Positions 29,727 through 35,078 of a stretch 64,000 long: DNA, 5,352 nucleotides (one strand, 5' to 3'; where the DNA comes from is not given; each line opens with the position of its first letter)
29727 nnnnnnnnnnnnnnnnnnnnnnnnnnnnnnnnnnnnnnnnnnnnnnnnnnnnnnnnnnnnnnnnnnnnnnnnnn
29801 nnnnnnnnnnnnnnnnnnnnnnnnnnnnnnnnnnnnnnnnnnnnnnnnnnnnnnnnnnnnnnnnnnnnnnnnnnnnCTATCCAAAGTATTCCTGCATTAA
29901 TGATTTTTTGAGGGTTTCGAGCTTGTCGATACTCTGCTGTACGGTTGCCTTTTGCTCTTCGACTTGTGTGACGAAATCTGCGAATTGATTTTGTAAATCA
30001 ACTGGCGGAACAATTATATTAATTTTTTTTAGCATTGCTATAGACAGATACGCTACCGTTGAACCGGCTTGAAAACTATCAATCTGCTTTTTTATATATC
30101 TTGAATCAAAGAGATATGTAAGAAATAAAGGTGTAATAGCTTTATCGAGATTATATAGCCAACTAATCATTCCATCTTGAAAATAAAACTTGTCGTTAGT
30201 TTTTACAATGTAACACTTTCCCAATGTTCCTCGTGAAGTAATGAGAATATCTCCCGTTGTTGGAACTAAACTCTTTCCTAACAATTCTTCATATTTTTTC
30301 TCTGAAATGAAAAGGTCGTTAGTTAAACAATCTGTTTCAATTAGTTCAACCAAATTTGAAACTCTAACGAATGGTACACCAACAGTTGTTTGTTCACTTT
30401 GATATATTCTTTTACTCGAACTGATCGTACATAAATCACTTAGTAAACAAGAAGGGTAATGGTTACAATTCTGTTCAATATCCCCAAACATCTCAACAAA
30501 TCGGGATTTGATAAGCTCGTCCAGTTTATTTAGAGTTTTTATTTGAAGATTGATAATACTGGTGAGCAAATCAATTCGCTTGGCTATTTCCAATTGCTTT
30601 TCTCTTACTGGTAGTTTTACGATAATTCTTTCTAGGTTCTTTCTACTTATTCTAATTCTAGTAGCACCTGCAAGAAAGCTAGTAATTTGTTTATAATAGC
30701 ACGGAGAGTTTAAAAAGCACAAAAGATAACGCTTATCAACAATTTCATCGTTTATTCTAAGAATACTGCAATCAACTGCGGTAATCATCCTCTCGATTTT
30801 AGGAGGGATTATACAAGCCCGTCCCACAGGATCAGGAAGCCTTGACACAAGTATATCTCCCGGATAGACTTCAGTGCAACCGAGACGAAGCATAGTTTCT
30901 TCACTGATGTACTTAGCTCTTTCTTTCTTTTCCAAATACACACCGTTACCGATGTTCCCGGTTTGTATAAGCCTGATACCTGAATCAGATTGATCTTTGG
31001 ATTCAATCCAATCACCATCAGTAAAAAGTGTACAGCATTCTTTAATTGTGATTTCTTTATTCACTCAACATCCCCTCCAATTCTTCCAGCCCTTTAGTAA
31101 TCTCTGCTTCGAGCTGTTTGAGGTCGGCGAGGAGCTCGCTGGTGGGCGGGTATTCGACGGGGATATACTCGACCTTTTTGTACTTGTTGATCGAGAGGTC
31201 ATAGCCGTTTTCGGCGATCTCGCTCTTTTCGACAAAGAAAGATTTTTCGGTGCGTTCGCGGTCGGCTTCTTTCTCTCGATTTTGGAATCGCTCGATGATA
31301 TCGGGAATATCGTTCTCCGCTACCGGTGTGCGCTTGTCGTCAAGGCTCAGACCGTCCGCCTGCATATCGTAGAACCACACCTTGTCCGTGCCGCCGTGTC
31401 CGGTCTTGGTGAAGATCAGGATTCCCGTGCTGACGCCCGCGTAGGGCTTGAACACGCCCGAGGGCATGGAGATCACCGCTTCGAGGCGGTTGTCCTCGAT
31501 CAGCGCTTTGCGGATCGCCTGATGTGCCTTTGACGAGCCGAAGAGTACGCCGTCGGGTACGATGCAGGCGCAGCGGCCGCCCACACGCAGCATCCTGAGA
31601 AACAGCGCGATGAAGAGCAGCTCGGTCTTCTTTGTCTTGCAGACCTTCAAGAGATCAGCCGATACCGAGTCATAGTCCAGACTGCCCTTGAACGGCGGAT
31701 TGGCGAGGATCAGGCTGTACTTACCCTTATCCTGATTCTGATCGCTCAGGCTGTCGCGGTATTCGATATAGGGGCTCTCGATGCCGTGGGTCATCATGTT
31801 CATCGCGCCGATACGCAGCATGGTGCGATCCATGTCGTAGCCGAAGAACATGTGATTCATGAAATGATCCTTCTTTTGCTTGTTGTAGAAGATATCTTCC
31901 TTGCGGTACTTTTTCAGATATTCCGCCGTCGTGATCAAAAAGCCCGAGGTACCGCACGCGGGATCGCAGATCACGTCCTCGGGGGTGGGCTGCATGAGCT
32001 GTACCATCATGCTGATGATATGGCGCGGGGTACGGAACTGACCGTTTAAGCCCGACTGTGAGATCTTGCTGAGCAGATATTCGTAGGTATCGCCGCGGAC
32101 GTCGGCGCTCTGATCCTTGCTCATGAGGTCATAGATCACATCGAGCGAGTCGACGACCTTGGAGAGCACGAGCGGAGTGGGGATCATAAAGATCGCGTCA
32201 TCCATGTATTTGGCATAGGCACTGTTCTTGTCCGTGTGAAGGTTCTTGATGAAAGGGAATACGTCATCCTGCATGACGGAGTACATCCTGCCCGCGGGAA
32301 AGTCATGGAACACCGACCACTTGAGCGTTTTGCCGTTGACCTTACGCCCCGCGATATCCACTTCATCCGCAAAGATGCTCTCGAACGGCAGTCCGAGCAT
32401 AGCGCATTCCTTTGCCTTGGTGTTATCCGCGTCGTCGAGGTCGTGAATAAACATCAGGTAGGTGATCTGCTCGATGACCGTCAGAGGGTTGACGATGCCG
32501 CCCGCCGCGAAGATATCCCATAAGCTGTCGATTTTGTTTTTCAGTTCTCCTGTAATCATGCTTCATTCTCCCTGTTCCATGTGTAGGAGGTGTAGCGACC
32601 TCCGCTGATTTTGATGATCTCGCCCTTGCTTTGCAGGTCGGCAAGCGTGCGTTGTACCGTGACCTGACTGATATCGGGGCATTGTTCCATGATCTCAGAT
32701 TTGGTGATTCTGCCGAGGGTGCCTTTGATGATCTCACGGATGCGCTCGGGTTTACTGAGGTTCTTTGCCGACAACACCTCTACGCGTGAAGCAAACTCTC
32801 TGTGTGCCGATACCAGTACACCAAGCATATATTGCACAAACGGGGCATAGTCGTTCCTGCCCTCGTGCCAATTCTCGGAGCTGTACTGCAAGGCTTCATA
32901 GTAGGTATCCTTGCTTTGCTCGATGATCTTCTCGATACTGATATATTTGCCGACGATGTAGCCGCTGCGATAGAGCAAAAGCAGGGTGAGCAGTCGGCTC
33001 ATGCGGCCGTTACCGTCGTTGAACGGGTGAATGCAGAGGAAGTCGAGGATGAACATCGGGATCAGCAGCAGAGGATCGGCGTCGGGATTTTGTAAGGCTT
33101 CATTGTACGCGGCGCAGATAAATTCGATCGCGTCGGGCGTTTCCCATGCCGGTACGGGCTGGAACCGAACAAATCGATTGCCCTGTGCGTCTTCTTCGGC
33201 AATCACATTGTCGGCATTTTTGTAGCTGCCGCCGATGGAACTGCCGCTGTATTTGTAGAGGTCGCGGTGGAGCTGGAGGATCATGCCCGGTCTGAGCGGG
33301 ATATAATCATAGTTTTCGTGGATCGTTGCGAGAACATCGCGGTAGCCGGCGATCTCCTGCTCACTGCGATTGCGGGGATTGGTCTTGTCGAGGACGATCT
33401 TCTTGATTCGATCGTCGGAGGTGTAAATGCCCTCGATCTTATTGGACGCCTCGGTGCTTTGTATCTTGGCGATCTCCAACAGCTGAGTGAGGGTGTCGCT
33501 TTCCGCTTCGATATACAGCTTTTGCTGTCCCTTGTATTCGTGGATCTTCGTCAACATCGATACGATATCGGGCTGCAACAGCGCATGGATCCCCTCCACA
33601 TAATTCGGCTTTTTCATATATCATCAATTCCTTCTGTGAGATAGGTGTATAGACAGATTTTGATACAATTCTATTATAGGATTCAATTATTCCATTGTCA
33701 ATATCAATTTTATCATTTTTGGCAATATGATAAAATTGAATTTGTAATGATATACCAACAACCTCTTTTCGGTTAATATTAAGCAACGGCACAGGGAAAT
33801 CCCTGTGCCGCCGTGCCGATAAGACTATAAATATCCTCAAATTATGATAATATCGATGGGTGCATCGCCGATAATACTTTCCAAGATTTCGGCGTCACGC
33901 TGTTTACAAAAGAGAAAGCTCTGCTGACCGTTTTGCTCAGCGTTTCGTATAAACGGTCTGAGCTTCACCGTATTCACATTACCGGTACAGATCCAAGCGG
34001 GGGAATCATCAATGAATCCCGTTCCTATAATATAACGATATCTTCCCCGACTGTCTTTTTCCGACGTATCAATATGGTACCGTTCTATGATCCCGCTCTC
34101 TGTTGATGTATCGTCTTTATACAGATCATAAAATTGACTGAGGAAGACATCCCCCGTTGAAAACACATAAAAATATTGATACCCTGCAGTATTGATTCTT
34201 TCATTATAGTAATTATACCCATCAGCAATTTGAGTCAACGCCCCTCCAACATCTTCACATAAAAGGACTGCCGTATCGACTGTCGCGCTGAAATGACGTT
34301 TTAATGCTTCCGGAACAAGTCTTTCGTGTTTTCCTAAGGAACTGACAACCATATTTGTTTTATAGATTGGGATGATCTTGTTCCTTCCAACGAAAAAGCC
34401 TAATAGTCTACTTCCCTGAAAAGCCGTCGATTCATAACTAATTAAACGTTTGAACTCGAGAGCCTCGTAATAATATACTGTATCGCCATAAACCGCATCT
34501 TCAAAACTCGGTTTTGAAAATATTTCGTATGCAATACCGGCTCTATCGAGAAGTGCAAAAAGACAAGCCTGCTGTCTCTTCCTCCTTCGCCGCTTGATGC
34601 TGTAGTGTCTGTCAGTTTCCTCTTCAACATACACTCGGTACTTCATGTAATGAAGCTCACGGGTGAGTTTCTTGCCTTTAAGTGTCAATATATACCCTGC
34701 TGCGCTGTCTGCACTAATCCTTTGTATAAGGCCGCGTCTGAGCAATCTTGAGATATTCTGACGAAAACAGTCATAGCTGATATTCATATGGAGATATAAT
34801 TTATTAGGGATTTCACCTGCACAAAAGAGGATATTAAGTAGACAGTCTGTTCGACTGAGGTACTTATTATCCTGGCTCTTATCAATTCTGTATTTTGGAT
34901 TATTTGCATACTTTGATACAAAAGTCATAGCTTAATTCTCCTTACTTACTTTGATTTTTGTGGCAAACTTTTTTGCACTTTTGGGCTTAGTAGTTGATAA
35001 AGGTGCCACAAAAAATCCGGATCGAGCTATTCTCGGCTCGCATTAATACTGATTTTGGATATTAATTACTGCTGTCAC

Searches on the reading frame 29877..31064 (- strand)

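Call 86: search_protein_families(library=pfam, proteins=[window:29877-31064:-], max_evalue=0.0001)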
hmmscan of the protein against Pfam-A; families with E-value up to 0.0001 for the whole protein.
window:29877-31064:- (395 aa): 1 family
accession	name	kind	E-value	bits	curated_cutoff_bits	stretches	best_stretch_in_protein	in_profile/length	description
PF01420.25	Methylase_S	-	2e-27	96.9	22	2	208-383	9-167/168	Type I restriction modification DNA specificity domain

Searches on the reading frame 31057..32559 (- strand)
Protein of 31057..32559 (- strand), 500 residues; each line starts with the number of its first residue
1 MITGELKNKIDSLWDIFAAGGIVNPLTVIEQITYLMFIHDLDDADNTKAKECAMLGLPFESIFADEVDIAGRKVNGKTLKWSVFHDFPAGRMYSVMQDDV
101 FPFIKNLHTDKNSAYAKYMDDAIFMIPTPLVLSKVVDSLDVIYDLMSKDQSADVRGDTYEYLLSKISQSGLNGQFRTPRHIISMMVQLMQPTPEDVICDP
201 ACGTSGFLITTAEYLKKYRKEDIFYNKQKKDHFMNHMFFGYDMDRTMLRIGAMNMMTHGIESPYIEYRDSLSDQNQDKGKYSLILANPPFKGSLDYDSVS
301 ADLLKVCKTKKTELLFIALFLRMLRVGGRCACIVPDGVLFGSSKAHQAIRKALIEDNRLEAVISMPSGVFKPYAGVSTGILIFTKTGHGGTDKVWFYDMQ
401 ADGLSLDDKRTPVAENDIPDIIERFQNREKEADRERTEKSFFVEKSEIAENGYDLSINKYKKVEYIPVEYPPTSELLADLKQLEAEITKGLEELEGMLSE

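Call 86: search_protein_families(library=pfam, proteins=[window:31057-32559:-], max_evalue=0.0001)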
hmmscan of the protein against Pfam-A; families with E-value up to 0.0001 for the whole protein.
window:31057-32559:- (500 aa): 4 families
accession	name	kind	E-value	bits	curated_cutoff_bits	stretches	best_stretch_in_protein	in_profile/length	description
PF02384.22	N6_Mtase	-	8.2e-65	219.6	20.4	1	151-464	2-306/311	N-6 DNA Methylase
PF12161.14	HsdM_N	-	1.4e-11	45.6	24.5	1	6-138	1-134/135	HsdM N-terminal domain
PF01170.24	UPF0020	-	5.7e-10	39.7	22.3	1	183-303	18-144/197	RMKL-like, methyltransferase domain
PF07669.17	Eco57I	-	6.4e-09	36.6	25.3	1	254-370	57-171/171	Eco57I restriction-modification methylase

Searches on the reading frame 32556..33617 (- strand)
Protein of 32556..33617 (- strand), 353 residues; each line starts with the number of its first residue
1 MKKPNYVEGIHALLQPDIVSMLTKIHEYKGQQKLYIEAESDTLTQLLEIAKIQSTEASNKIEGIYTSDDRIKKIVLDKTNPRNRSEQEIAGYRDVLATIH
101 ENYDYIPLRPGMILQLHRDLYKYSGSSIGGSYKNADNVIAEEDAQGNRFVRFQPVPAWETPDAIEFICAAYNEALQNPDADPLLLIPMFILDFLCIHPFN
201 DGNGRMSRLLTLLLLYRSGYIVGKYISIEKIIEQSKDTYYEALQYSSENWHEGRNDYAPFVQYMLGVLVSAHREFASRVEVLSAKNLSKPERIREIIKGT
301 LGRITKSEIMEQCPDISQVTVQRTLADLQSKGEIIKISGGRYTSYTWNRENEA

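Call 86: search_protein_families(library=pfam, proteins=[window:32556-33617:-], max_evalue=0.0001)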
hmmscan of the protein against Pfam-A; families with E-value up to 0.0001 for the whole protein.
window:32556-33617:- (353 aa): 1 family
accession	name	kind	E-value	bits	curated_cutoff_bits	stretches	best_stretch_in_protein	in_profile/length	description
PF02661.23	Fic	-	2.6e-14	54.3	24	1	108-215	2-93/93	Fic/DOC family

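Call 89: search_protein_families(library=padloc, proteins=[window:32556-33617:-], max_evalue=0.001)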
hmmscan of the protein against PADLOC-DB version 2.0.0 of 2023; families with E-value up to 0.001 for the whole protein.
window:32556-33617:- (353 aa): 7 families
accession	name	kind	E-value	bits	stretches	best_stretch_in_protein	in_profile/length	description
PDLC03963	SoFic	-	4.1e-38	129.7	1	25-345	36-348/361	-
PDLC04966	PDC-S24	-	2.8e-13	47.6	1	85-249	212-371/497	-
PDLC04840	PDC-S04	-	1.4e-12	45.9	1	52-244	13-197/227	-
PDLC04839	PDC-S04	-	2.9e-12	44.7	1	189-247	133-187/205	-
PDLC04837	PDC-S04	-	4.2e-12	43.8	1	57-249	32-211/234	-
PDLC04836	PDC-S04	-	8.3e-12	42.8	1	32-247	7-213/244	-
PDLC04838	PDC-S04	-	3.8e-05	21.6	1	190-239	137-187/209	-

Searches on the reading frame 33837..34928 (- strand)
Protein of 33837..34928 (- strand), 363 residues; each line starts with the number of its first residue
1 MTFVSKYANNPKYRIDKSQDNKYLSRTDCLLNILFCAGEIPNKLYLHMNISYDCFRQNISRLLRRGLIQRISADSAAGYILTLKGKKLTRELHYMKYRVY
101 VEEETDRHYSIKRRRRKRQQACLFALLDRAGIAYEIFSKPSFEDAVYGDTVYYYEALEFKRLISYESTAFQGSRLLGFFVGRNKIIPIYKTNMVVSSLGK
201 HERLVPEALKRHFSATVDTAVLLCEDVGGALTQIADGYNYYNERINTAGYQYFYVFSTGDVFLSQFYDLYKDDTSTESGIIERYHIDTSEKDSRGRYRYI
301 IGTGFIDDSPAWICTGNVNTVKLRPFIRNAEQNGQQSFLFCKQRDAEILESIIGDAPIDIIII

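Call 86: search_protein_families(library=pfam, proteins=[window:33837-34928:-], max_evalue=0.0001)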
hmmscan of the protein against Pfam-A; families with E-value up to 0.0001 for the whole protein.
window:33837-34928:- (363 aa): 1 family
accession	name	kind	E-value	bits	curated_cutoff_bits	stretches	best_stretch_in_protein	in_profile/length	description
PF14947.12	HTH_45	-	1.1e-05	25.7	25.5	1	31-95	9-72/77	Winged helix-turn-helix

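Call 89: search_protein_families(library=padloc, proteins=[window:33837-34928:-], max_evalue=0.001)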
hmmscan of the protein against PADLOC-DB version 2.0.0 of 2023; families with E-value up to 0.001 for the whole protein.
window:33837-34928:- (363 aa): 0 families
